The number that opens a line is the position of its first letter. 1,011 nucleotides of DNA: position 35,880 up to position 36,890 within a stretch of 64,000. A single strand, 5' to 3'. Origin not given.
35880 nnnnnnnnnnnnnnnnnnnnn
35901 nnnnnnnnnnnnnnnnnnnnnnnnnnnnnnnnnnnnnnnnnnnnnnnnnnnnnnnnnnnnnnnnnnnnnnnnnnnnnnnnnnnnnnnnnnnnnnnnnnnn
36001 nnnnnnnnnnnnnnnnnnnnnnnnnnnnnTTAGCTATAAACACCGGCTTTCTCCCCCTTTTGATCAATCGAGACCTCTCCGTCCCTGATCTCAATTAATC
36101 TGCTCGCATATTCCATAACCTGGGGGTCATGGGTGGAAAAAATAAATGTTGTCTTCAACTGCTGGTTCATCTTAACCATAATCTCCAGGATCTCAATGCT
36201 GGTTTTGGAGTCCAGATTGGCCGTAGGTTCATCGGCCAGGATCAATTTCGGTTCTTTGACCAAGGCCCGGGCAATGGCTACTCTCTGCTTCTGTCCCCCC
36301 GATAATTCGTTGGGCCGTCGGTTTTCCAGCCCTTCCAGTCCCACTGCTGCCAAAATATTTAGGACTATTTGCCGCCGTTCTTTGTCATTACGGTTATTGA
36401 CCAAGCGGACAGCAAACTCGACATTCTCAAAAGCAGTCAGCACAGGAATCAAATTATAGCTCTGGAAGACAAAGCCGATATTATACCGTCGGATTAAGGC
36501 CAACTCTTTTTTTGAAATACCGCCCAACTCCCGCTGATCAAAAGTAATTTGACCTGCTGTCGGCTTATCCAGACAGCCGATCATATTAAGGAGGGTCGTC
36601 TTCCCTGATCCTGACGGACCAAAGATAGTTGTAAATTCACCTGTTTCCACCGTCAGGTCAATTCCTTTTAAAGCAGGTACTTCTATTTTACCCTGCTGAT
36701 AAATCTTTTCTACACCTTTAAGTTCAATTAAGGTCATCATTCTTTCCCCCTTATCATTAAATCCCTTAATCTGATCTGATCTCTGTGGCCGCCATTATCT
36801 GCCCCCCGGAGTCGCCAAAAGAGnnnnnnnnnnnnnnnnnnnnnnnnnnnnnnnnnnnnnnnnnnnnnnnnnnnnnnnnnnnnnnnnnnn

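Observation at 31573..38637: Apparent 7-gene operon joining a GbsR-like repressor and an ArsA-HSP20 ATPase to the ABC/LolA-like/OMP module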

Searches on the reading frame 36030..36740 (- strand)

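Call 4: search_protein_families(library=pfam, proteins=[window:36030-36740:-], max_evalue=0.01)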
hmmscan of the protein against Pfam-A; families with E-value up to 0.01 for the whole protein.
window:36030-36740:- (236 aa): 9 families
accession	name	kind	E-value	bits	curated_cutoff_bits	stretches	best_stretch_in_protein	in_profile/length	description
PF00005.33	ABC_tran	-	1.2e-36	126.8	25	1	24-174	1-137/137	ABC transporter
PF13304.12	AAA_21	-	6.4e-11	43.3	27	1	124-210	220-304/304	AAA domain, putative AbiEii toxin, Type IV TA system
PF02463.25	SMC_N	-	3e-08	33.8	40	1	34-220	24-213/220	RecF/RecN/SMC N terminal domain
PF13401.12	AAA_22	-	6e-07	30.3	27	1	33-197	4-118/130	AAA domain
PF13476.12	AAA_23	-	0.00059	21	27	1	29-55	17-40/201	AAA domain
PF13555.12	AAA_29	-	0.0019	18.3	27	1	29-52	17-40/61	P-loop containing region of AAA domain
PF13166.12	AAA_13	-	0.0025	17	36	0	35-91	17-71/713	AAA domain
PF01637.24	ATPase_2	-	0.004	17.4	33.2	1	32-54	18-40/225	ATPase domain predominantly from Archaea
PF20720.3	nSTAND3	-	0.0086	16.2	27.2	0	31-54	14-37/155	Novel STAND NTPase 3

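Call 5: search_protein_families(library=ncbifam, proteins=[window:36030-36740:-], max_evalue=0.01)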
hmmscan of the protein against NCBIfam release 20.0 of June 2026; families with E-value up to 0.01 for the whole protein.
window:36030-36740:- (236 aa): 197 families (the best 25 are shown)
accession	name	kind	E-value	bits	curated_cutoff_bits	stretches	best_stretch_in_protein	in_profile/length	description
TIGR02211.1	LolD_lipo_ex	equivalog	8.6e-67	224.9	307.75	1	4-223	1-219/221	lipoprotein-releasing ABC transporter ATP-binding protein LolD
TIGR02982.1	heterocyst_DevA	subfamily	6.8e-66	222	295.8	1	5-223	2-219/220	ABC exporter ATP-binding subunit, DevA family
NF038007.1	ABC_ATP_DarD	equivalog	1.7e-62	210.8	375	1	5-222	2-217/218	darobactin export ABC transporter ATP-binding protein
NF007826.0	PRK10535.1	equivalog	2.2e-62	211.3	966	1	1-228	1-226/648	macrolide ABC transporter ATP-binding protein/permease MacB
NF008639.0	PRK11629.1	equivalog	7.5e-60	202.2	360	1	4-224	6-225/234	lipoprotein-releasing ABC transporter ATP-binding protein LolD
TIGR03608.1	L_ocin_972_ABC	subfamily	4e-59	199.5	254.85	1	8-218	2-206/206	putative bacteriocin export ABC transporter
NF040933.2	ABC_arch_GlcV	equivalog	1.8e-58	198.1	450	1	5-235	3-230/357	glucose ABC transporter ATP-binding protein GlcV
TIGR02673.1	FtsE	equivalog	1.3e-57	195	264.85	1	4-221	1-213/214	cell division ATP-binding protein FtsE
TIGR02315.1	ABC_phnC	equivalog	1.8e-56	191.3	266.1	1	4-230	1-231/243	phosphonate ABC transporter ATP-binding protein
NF006987.0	PRK09452.1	equivalog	8e-55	186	482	1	3-235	16-236/378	spermidine/putrescine ABC transporter ATP-binding protein PotA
NF043075.1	MMSYN1_0197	equivalog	4.5e-53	180.4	550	1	4-235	2-221/341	spermidine/putrescine ABC transporter ATP-binding protein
TIGR01186.1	proV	subfamily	4e-51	174.2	326.6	1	23-223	8-208/363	betaine/proline/choline family ABC transporter ATP-binding protein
NF008653.0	PRK11650.1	subfamily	8e-51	173.1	432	1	2-235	1-223/357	sn-glycerol-3-phosphate ABC transporter ATP-binding protein UgpC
TIGR03265.1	PhnT2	equivalog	1.1e-50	172.9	457.7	1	6-235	6-223/353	putative 2-aminoethylphosphonate ABC transporter ATP-binding protein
TIGR00968.1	3a0106s01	subfamily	1.4e-50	172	342.75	1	20-231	12-215/237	sulfate ABC transporter ATP-binding protein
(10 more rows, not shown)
